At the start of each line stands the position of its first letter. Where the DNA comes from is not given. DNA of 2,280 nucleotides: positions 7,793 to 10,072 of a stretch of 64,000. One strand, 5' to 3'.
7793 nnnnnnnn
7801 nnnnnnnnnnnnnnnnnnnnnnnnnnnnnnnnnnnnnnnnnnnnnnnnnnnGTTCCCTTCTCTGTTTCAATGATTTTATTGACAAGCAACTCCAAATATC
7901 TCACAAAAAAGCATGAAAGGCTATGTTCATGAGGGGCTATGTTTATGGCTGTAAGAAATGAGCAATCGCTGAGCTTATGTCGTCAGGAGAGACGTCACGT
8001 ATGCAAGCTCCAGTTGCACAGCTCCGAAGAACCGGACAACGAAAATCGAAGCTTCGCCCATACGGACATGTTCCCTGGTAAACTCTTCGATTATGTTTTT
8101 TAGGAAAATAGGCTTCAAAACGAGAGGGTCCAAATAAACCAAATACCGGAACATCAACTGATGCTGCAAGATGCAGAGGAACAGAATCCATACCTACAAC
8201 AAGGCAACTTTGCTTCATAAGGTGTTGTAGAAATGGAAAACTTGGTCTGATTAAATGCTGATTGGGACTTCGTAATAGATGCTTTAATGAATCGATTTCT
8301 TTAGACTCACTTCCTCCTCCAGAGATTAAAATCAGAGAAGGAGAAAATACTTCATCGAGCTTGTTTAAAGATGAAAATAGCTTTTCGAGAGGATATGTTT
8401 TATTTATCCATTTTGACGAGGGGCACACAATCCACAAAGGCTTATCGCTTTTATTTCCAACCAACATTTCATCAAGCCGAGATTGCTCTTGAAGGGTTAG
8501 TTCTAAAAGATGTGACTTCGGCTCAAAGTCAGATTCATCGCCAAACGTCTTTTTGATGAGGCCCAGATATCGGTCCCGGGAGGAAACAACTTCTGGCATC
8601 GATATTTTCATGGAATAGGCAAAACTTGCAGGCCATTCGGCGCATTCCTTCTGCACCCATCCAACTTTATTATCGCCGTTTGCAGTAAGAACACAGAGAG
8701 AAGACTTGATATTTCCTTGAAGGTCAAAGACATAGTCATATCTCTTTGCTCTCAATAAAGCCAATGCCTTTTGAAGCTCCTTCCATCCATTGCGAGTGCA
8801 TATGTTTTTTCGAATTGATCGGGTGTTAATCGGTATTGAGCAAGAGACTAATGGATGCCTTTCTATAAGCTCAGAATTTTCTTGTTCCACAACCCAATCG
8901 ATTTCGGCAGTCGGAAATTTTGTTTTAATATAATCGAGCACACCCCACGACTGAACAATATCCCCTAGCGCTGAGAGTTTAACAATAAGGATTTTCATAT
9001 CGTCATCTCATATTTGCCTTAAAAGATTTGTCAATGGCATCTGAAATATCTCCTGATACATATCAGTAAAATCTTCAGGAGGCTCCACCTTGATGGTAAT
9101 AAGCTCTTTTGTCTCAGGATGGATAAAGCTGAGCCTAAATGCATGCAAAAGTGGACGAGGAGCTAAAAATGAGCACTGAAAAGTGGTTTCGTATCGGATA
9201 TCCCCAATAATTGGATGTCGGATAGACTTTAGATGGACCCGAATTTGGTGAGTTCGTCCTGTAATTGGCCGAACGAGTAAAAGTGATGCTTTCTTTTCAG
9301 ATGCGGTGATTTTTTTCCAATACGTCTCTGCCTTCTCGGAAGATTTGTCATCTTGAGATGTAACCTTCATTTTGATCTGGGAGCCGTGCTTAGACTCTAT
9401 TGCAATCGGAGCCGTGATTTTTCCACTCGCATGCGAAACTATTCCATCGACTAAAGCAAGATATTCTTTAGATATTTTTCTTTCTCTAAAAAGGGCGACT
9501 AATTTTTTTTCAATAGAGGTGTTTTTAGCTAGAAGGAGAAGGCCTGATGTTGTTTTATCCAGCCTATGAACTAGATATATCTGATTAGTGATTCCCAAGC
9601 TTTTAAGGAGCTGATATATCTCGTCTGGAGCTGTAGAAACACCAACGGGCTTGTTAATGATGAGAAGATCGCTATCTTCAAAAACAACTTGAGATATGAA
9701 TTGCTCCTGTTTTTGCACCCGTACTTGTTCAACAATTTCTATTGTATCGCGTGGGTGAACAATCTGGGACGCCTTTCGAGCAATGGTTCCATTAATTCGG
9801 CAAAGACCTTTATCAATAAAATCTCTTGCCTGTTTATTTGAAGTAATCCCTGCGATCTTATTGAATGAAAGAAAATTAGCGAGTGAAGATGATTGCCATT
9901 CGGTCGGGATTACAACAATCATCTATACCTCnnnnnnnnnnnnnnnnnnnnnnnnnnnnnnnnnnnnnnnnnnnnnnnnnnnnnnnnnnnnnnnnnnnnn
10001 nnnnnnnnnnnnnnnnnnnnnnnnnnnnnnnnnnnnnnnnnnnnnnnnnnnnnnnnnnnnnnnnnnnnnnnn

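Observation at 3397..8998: Candidate envelope-glycan modification cluster: pyruvyl transferase, two secreted beta-propeller enzymes, GT9 heptosyltransferase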

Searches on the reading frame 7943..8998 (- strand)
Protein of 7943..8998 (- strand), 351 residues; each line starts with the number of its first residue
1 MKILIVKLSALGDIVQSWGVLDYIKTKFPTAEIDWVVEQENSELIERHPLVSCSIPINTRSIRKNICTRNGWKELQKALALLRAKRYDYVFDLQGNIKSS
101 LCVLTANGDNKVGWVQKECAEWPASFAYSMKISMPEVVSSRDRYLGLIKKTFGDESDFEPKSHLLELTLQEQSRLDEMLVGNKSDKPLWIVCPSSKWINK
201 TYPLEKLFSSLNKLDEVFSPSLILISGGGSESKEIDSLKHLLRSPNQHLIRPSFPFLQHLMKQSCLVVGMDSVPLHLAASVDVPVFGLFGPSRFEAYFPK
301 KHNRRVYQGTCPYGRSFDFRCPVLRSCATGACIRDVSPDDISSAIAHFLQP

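Call 3: search_protein_families(library=pfam, proteins=[window:7943-8998:-], max_evalue=0.1)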
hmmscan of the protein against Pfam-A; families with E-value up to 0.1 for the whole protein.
window:7943-8998:- (351 aa): 1 family
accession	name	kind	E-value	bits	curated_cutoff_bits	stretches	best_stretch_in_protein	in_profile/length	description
PF01075.23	Glyco_transf_9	-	4e-24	85.7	22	1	82-308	8-228/247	Glycosyltransferase family 9 (heptosyltransferase)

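Call 4: search_protein_families(library=ncbifam, proteins=[window:7943-8998:-], max_evalue=0.1)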
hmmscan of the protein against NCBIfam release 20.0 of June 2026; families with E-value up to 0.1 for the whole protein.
window:7943-8998:- (351 aa): 6 families
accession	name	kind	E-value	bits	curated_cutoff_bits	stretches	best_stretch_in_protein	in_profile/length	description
TIGR02193.1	heptsyl_trn_I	equivalog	6.4e-47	160.3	185.3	1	2-311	1-303/320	lipopolysaccharide heptosyltransferase I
TIGR02201.1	heptsyl_trn_III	equivalog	5.9e-23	81.5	170.2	1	2-307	1-304/344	putative lipopolysaccharide heptosyltransferase III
NF008204.0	PRK10964.1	equivalog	3e-22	79.2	437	1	1-151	1-151/322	lipopolysaccharide heptosyltransferase RfaC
TIGR02195.1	heptsyl_trn_II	equivalog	1.4e-14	53.9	134.6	1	2-347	1-336/339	lipopolysaccharide heptosyltransferase II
NF007742.0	PRK10422.1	equivalog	1.6e-14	53.5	467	1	2-301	7-300/352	lipopolysaccharide core heptosyltransferase RfaQ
NF008162.0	PRK10916.1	equivalog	3.7e-11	42.8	569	1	1-307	1-305/348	ADP-heptose--LPS heptosyltransferase RfaF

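Call 9: find_encoding_contigs(protein=window:7943-8998:-, flank=10000, max_places=4)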
Protein window:7943-8998:- (351 aa): 2 contigs read that carry it; 2 places shown.
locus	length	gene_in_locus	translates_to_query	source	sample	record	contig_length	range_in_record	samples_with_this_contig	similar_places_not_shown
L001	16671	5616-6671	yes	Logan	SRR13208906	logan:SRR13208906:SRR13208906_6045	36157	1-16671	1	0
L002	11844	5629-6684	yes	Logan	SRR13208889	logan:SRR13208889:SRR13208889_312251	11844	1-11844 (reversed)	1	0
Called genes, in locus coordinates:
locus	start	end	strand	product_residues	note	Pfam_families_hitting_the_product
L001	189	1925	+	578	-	-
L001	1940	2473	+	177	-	PF05198:IF3_N, PF00707:IF3_C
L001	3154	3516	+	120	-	PF00453:Ribosomal_L20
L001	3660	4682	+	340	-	PF02912:Phe_tRNA-synt_N, PF01409:tRNA-synt_2d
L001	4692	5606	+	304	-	PF00849:PseudoU_synth_2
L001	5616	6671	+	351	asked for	PF01075:Glyco_transf_9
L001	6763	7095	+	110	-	-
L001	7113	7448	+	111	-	-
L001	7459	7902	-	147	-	-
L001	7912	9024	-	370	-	PF04041:Glyco_hydro_130 (faint)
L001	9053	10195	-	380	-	PF04041:Glyco_hydro_130 (faint)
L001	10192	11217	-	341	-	PF04230:PS_pyruv_trans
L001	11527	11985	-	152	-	PF00293:NUDIX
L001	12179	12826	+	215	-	PF03819:MazG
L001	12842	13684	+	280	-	PF24391:HD-CE (weak), PF01966:HD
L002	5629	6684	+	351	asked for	PF01075:Glyco_transf_9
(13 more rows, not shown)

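Call 10: find_homologous_proteins(query=window:7943-8998:-, max_evalue=1e-10)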
Query window:7943-8998:- (351 aa): 500 proteins with E <= 1e-10 among 2188 candidates; the best 120 are listed.
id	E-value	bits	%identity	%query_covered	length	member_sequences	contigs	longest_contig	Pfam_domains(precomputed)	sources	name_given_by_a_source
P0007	3.4e-238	808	100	100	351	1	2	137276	PF01075.24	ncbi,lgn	-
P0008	5.6e-111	389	52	100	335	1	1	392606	PF01075.24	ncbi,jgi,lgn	-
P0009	1.6e-108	381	50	99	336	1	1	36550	PF01075.24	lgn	-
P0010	1.7e-75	272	41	97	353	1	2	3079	PF01075.24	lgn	-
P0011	1.8e-75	272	42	100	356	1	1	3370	PF01075.24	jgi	jgi:heptosyltransferase I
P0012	3.4e-74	268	42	96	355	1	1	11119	PF01075.24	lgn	-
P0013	1.1e-73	266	43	96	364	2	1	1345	PF01075.24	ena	-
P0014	1.4e-72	263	41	98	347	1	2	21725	PF01075.24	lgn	-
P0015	4.8e-72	261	40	99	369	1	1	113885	PF01075.24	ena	-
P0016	5.1e-72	261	39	98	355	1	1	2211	PF01075.24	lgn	-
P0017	2.9e-71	259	41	97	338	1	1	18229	PF01075.24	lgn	-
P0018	6.2e-71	257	36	100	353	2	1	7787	PF01075.24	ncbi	-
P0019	1.9e-70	256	40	95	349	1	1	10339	PF01075.24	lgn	-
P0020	2.3e-70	256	40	97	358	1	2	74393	PF01075.24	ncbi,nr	ncbi:MAG: lipopolysaccharide heptosyltransferase I [Parachlamydiaceae bacterium]|nr:lipopolysacchari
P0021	3.3e-70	255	39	98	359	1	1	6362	PF01075.24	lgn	-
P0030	4.0e-69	251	38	100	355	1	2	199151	PF01075.24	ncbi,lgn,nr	ncbi:MAG: glycosyltransferase family 9 protein [Candidatus Protochlamydia sp.]|nr:glycosyltransferas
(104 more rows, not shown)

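Call 46: search_solved_structures(query=window:7943-8998:-, max_evalue=0.001, show_alignments=2)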
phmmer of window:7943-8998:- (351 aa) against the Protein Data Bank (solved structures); distinct sequences matched with E-value up to 0.001: 5.
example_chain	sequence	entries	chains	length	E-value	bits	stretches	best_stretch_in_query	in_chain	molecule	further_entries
2gt1_A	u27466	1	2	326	8.4e-12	48.1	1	1-153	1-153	Lipopolysaccharide heptosyltransferase-1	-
6dfe_A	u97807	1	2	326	8.4e-12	48.1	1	1-153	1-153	ADP-heptose--LPS heptosyltransferase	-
2h1f_A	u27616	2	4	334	9.2e-12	47.9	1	1-153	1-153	Lipopolysaccharide heptosyltransferase-1 | Lipopolysaccharide heptosyltransferase 1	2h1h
1psw_A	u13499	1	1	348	8.3e-08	34.9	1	1-308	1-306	ADP-HEPTOSE LPS HEPTOSYLTRANSFERASE II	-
3tov_A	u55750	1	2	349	8.9e-05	25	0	261-303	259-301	Glycosyl transferase family 9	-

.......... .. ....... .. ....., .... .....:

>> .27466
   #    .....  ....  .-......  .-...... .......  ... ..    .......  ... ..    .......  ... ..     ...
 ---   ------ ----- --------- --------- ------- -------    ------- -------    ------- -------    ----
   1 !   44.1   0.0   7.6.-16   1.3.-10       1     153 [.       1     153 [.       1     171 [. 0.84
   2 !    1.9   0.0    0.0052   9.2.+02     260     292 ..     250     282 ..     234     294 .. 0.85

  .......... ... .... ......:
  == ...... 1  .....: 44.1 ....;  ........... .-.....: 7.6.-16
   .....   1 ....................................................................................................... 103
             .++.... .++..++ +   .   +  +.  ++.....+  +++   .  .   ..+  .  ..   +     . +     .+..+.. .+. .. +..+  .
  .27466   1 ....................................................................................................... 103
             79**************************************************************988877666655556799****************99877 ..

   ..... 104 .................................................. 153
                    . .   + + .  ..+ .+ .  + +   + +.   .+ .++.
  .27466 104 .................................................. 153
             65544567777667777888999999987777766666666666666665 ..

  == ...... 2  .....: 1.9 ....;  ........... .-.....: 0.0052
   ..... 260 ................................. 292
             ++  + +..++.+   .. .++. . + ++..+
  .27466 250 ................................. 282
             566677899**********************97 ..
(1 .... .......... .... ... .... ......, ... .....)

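Call 68: find_encoding_contigs(protein=P0008, flank=10000, max_places=2)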
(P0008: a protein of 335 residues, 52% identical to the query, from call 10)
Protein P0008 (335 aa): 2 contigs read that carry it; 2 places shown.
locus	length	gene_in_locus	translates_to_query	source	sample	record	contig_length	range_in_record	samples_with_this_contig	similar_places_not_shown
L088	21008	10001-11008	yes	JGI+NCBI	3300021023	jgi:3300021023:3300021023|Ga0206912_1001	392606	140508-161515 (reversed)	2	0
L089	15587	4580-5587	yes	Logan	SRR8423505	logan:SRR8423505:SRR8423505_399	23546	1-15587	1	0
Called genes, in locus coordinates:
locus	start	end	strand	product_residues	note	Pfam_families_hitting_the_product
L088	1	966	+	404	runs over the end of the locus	-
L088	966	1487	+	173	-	PF01029:NusB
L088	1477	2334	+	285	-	PF01565:FAD_binding_4, PF02873:MurB_C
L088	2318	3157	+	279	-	PF02811:PHP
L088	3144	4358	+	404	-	PF08245:Mur_ligase_M (weak), PF27239:FOL3_C (weak), PF02875:Mur_ligase_C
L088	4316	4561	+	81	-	-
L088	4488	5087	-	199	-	PF13847:Methyltransf_31 (weak), PF13649:Methyltransf_25 (weak), PF06962:rRNA_methylase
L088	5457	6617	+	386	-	-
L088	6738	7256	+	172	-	PF05198:IF3_N, PF00707:IF3_C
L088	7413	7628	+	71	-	PF01632:Ribosomal_L35p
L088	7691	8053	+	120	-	PF00453:Ribosomal_L20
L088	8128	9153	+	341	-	PF02912:Phe_tRNA-synt_N, PF01409:tRNA-synt_2d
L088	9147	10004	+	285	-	PF00849:PseudoU_synth_2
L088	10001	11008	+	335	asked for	PF01075:Glyco_transf_9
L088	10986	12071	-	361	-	PF01656:CbiA, PF13500:AAA_26, PF07085:DRTGG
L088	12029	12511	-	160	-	PF00293:NUDIX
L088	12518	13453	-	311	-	-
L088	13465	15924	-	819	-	-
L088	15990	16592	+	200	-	PF03819:MazG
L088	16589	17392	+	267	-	PF01966:HD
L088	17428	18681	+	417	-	PF01490:Aa_trans (weak), PF03222:Trp_Tyr_perm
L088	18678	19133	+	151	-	PF10816:DUF2760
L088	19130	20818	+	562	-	PF06723:MreB_Mbl (faint), PF00012:HSP70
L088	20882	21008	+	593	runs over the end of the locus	-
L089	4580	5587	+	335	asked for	PF01075:Glyco_transf_9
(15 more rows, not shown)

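Call 69: find_encoding_contigs(protein=P0030, flank=10000, max_places=2)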
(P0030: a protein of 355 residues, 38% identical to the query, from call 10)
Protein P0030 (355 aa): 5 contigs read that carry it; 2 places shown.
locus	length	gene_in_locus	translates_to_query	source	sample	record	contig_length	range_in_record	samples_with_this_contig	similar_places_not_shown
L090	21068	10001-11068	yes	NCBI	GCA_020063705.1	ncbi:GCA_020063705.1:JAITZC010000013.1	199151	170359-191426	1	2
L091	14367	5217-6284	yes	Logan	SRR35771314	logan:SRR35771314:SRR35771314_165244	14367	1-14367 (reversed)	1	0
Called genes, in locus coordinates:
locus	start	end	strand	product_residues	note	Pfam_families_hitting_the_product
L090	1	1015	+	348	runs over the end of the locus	PF21016:RlmN_N, PF04055:Radical_SAM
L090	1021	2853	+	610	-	PF01541:GIY-YIG, PF27096:UvrC_M, PF22920:UvrC_RNaseH, PF08459:UvrC_RNaseH_dom, PF14520:HHH_5, PF12826:HHH_2 (weak)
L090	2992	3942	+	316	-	PF00646:F-box (faint)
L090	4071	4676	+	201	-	-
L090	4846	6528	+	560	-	PF03129:HGTP_anticodon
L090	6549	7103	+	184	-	PF05198:IF3_N, PF00707:IF3_C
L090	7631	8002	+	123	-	PF00453:Ribosomal_L20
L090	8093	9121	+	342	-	PF02912:Phe_tRNA-synt_N, PF01409:tRNA-synt_2d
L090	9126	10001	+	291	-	PF00849:PseudoU_synth_2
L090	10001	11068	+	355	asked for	PF01075:Glyco_transf_9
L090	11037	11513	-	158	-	PF00293:NUDIX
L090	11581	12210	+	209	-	PF03819:MazG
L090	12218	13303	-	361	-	-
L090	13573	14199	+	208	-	-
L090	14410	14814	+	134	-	PF00903:Glyoxalase, PF22677:Ble-like_N (weak)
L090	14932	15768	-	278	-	-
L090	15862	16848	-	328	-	PF02353:CMAS, PF05175:MTS (faint), PF13489:Methyltransf_23, PF13847:Methyltransf_31, PF08241:Methyltransf_11, PF08242:Methyltransf_12, PF13649:Methyltransf_25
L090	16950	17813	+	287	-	PF02517:Rce1-like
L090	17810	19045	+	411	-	PF00079:Serpin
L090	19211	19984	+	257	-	PF00481:PP2C, PF13672:PP2C_2, PF07228:SpoIIE (weak)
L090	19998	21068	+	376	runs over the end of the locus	PF00266:Aminotran_5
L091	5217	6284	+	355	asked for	PF01075:Glyco_transf_9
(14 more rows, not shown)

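Call 82: search_protein_families(library=pfam, proteins=[L088:10986-12071:-], max_evalue=0.001)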
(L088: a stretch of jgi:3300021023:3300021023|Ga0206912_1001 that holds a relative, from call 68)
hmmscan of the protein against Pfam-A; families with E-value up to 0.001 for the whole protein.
L088:10986-12071:- (361 aa): 3 families
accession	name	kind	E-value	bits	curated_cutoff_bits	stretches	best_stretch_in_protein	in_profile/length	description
PF13500.12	AAA_26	-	3.2e-31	109.2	27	1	3-215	1-197/198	AAA domain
PF07085.17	DRTGG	-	1.4e-14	54.2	25.2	1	226-325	8-104/105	DRTGG domain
PF01656.29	CbiA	-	1.8e-08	34.8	25.4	1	6-210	2-113/125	CobQ/CobB/MinD/ParA nucleotide binding domain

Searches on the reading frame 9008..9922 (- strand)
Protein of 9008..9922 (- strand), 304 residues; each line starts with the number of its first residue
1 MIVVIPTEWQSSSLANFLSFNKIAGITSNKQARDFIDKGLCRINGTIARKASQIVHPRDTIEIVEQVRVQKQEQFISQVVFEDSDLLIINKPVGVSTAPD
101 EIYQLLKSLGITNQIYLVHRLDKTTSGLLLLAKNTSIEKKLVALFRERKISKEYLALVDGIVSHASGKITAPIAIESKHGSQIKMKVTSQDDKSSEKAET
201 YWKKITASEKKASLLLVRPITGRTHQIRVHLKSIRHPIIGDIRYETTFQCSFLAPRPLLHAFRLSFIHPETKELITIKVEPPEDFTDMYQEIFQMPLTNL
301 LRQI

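Call 3: search_protein_families(library=pfam, proteins=[window:9008-9922:-], max_evalue=0.1)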
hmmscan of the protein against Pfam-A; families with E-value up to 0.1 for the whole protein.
window:9008-9922:- (304 aa): 4 families
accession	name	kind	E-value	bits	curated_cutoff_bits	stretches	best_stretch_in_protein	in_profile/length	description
PF00849.27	PseudoU_synth_2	-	6.8e-32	111.2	26.8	1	85-232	1-151/152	RNA pseudouridylate synthase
PF01479.30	S4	-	0.00017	21.7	22.8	1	30-61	17-48/48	S4 domain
PF23130.1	IcmW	-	0.0072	16.9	27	1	94-164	58-132/144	IcmW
PF22421.1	SYY_C-terminal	-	0.015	15.6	27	1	11-62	18-67/83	Tyrosine--tRNA ligase SYY-like C-terminal domain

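Call 4: search_protein_families(library=ncbifam, proteins=[window:9008-9922:-], max_evalue=0.1)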
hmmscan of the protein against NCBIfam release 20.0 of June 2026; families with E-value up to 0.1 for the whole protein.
window:9008-9922:- (304 aa): 11 families
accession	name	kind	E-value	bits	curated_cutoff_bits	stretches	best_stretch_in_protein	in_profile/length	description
TIGR00005.1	rluA_subfam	subfamily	7.3e-59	199.5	192.7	1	21-290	13-295/298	RluA family pseudouridine synthase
TIGR01621.1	RluA-like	hypoth_equivalog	5.9e-34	117.2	222.3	1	78-277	3-192/217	TIGR01621 family pseudouridine synthase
NF008249.0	PRK11025.1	equivalog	1.1e-32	113.2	378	1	67-283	83-304/317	23S rRNA pseudouridine(955/2504/2580) synthase RluC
NF008321.0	PRK11112.1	equivalog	1.5e-31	109.6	328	1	78-288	3-230/257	tRNA pseudouridine(65) synthase TruC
NF008385.0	PRK11180.1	equivalog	5.2e-31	108.2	351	1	30-291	34-311/325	23S rRNA pseudouridine(1911/1915/1917) synthase RluD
NF007543.0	PRK10158.1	equivalog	4e-30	105.1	286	1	78-279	15-215/219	bifunctional tRNA pseudouridine(32) synthase/23S rRNA pseudouridine(746) synthase RluA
NF007784.0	PRK10475.1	equivalog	1.8e-09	37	318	1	24-163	16-146/290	23S rRNA pseudouridine(2604) synthase RluF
TIGR00093.1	TIGR00093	subfamily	5.3e-09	36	109.3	1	102-229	19-126/161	pseudouridine synthase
NF007976.1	PRK10700.1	equivalog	0.0021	17.2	290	1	24-165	12-151/291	23S rRNA pseudouridine(2605) synthase RluB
NF008487.1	PRK11394.1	equivalog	0.0075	15.8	284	1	86-165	30-109/206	23S rRNA pseudouridine(2457) synthase RluE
NF003717.0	PRK05327.1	equivalog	0.012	15.5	116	1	27-71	105-149/202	30S ribosomal protein S4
